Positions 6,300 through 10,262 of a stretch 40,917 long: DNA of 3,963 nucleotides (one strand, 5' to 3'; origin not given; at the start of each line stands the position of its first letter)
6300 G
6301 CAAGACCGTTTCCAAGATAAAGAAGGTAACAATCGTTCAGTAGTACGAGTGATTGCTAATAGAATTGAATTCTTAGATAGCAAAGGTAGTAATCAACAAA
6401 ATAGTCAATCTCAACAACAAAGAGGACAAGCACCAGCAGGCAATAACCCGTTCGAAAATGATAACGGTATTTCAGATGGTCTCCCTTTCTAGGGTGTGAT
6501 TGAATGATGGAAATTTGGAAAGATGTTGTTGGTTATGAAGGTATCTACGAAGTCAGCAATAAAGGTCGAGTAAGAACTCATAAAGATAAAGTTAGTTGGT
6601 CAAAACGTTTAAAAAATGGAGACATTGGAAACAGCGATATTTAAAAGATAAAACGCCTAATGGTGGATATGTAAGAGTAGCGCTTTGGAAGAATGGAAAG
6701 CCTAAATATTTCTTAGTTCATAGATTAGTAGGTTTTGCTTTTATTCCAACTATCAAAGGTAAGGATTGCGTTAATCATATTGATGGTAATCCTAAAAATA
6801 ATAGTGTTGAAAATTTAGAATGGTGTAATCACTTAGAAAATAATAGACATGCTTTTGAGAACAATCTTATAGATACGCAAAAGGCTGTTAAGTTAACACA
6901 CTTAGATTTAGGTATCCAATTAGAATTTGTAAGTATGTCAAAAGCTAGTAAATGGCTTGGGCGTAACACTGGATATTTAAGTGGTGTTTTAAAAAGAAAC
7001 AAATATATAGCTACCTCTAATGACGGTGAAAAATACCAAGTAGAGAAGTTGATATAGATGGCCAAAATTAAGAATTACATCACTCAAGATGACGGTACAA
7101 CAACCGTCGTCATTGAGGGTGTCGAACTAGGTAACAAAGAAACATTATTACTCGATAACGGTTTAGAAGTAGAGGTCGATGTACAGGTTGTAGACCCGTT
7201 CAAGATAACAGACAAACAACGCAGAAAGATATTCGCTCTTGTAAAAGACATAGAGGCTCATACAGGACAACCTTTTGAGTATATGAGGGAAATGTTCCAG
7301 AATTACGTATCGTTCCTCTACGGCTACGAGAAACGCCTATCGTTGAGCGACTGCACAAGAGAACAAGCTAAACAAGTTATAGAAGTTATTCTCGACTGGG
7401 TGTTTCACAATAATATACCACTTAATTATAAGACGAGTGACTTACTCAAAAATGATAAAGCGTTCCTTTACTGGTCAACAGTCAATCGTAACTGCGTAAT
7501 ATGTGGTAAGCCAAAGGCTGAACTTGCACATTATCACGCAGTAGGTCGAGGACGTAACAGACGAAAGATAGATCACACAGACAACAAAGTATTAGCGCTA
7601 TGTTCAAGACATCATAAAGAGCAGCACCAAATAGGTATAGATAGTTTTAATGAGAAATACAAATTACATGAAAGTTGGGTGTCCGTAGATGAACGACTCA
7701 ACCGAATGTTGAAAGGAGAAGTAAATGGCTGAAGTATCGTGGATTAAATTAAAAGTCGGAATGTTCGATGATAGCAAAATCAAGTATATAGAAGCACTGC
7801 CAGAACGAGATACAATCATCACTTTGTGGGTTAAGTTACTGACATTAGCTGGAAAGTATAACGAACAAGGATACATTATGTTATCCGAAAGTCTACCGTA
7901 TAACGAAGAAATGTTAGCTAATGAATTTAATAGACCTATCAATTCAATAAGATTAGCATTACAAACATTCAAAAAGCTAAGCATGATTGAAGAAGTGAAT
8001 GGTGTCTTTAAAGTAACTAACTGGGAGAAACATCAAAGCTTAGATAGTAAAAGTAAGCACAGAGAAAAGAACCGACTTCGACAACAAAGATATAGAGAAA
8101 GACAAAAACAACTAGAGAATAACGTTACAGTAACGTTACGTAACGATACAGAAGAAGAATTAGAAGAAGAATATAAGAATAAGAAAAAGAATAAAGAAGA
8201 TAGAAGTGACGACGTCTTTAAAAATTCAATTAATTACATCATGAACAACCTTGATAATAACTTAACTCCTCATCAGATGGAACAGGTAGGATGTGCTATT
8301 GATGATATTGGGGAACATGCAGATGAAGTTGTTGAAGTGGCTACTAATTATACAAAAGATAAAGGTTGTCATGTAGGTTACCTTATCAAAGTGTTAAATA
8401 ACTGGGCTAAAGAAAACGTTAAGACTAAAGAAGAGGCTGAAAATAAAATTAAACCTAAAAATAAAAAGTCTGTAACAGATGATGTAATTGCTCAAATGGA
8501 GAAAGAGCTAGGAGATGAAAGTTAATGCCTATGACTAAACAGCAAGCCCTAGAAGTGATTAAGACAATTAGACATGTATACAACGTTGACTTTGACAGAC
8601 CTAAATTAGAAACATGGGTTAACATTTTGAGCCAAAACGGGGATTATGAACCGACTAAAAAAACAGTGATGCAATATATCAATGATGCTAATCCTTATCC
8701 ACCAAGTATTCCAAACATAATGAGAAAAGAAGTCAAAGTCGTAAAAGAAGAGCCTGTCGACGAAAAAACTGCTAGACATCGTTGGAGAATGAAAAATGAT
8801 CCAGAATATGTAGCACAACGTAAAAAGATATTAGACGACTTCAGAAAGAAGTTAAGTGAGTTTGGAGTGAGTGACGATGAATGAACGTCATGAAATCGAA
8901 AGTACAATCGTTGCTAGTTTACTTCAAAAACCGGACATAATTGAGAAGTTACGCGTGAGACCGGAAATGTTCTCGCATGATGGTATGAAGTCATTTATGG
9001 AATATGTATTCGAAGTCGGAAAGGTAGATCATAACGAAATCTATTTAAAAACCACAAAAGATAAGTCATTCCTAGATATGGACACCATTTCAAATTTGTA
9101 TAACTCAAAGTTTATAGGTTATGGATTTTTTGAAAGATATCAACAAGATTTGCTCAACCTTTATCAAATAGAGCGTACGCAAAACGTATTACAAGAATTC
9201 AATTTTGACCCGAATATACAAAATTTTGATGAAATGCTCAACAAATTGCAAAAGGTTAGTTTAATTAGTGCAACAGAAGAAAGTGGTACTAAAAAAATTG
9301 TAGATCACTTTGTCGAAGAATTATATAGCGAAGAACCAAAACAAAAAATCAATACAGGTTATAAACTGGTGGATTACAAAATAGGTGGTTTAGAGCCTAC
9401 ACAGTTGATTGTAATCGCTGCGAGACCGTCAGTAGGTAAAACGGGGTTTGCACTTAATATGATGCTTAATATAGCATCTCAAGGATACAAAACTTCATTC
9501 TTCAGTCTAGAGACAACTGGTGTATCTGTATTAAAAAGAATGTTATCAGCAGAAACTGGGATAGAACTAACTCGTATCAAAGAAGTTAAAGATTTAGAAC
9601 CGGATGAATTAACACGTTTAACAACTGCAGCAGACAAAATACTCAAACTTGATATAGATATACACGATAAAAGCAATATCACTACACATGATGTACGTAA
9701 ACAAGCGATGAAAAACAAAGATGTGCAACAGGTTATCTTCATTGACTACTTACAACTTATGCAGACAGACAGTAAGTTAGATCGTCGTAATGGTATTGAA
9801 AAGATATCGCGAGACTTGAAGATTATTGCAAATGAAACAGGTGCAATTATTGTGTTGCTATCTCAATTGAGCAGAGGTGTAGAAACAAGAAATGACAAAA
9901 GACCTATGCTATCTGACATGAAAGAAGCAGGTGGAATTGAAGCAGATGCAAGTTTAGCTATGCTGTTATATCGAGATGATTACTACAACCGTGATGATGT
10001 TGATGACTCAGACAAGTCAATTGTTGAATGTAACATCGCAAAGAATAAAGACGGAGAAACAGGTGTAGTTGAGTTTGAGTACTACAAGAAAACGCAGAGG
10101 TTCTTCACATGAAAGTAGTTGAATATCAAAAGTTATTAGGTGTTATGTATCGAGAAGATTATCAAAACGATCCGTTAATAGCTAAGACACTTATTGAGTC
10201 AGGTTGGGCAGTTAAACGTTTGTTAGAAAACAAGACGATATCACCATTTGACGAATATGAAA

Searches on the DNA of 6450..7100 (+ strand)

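Call 54: search_dna_similar(query=window:6450-7100:+, collection=phages, mode=distant, max_rows=12)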
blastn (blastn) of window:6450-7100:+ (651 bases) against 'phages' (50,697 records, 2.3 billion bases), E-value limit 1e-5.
Records with a match: 242; places in all: 248; records where one place covers at least 80% of the query: 20.
Best place of each record, by identity: 90-95% 2; 80-90% 39; 60-80% 201.
By first word of the organism name: Staphylococcus 190; Bacteroides 10; Lactococcus 8; Bacillus 5; uncultured 4; Escherichia 4; Lactobacillus 4; Mammaliicoccus 3; Cellulophaga 2; Enterococcus 2; and 8 more.
By host as written in the record: Staphylococcus aureus 65; - 29; Staphylococcus carnosus TM300 16; Lactococcus lactis 8; Bacteroides intestinalis DSM 108646 8; Staphylococcus sp. 7; Staphylococcus 6; Staphylococcus epidermidis 6; and 62 more.
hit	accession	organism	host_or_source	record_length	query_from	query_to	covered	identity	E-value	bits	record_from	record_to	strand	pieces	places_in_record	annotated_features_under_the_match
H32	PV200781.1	Staphylococcus phage SapYZUstau631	Staphylococcus aureus YZUstau63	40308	25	651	96%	75.9%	2e-115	422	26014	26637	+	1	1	NUMOD4 domain-containing protein | putative HNHc nuclease | single-stranded DNA-binding protein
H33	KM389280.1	Staphylococcus phage Phi06_2986 B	-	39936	25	651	96%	75.8%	2e-114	417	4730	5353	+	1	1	record has no annotation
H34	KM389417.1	Staphylococcus phage Phi06_3106 B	-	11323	25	651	96%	75.8%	2e-114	417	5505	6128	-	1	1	record has no annotation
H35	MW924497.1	Staphylococcus phage PHB21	Staphylococcus aureus SA14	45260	25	651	96%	75.8%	2e-114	417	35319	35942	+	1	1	HNH homing endonuclease | hypothetical protein | single stranded DNA-binding protein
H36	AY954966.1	Staphylococcus phage 88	-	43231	25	651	96%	75.8%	2e-114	417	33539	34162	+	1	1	ORF027 | ORF020 | ORF035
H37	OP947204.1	Staphylococcus phage Hesat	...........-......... Staphylococcus ...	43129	25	651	96%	75.8%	2e-114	417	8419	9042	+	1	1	HNH homing endonuclease | putative HNHc nuclease | single stranded DNA-binding protein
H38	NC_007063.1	Staphylococcus phage 88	Staphylococcus aureus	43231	25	651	96%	75.8%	2e-114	417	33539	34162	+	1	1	HNH endonuclease | ORF020 | single strand DNA binding protein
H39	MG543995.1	Staphylococcus phage UPMK_1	methicillin-resistant Staphylococcus ...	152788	25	651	96%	75.5%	1e-111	408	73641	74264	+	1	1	DNA endonuclease I | hypothetical protein | single-stranded DNA-binding protein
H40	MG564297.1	Staphylococcus phage UPMK_2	methicillin-resistant Staphylococcus ...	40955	25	651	96%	75.5%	1e-111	408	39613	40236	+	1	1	DNA endonuclease I-HmuI | hypothetical protein | single-stranded DNA-binding protein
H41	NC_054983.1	Staphylococcus phage UPMK_2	methicillin-resistant Staphylococcus ...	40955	25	651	96%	75.5%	1e-111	408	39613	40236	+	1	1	HNH endonuclease | hypothetical protein | single strand DNA binding protein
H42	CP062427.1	Staphylococcus phage ECel-2020j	Staphylococcus aureus NAS_OP_035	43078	25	651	96%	75.3%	5e-110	404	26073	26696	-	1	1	record has no annotation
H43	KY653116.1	Staphylococcus phage IME1318_01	Staphylococcus haemolyticus IME1318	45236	32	651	95%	75.4%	2e-115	422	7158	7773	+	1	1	HNH homing endonuclease | hypothetical protein | single-stranded DNA-binding protein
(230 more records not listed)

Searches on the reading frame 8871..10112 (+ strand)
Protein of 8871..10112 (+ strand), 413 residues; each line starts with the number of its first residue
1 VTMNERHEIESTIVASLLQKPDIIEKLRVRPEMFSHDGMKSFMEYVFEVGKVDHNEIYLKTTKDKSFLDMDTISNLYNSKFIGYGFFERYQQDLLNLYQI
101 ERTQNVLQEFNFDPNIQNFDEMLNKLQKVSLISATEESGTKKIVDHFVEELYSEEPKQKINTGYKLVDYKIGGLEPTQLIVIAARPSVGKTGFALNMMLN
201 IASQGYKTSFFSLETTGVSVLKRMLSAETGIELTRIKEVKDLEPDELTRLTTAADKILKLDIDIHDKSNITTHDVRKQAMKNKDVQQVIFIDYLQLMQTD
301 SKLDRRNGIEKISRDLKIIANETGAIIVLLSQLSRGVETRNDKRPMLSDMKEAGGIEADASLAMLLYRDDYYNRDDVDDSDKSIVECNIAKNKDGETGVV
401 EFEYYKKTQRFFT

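Call 48: find_related_loci(query=window:8871-10112:+, collection=viral_contigs, flank=10000)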
Query window:8871-10112:+ (413 aa) in viral_contigs; peptide patterns used: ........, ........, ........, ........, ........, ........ (x = any residue, [..] = any of these).
50 stretches matched a pattern; 46 encode a relative of the query (tblastn E <= 1e-3); 44 distinct loci.
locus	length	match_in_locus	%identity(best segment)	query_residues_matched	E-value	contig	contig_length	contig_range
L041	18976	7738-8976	99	1-413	0e+0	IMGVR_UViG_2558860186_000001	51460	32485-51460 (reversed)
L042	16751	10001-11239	99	1-413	0e+0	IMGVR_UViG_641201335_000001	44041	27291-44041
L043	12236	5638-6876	99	1-413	0e+0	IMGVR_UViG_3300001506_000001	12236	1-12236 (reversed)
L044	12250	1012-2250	99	1-413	0e+0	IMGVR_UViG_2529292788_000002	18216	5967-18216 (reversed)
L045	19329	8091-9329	99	1-413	0e+0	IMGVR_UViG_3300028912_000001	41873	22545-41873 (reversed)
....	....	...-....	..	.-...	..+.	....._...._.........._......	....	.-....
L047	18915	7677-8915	99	1-413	0e+0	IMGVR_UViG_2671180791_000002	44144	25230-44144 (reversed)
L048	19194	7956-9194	99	1-413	0e+0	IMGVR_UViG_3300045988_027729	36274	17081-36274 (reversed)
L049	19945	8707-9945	99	1-413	0e+0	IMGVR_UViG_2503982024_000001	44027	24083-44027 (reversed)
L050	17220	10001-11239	99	1-413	0e+0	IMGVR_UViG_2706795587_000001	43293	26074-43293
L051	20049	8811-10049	99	1-413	0e+0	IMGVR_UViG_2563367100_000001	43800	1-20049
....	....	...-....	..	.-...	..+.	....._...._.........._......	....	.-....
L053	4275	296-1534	98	1-413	0e+0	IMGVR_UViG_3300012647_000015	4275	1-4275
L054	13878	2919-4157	98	1-413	0e+0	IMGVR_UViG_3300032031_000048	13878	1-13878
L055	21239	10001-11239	98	1-413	0e+0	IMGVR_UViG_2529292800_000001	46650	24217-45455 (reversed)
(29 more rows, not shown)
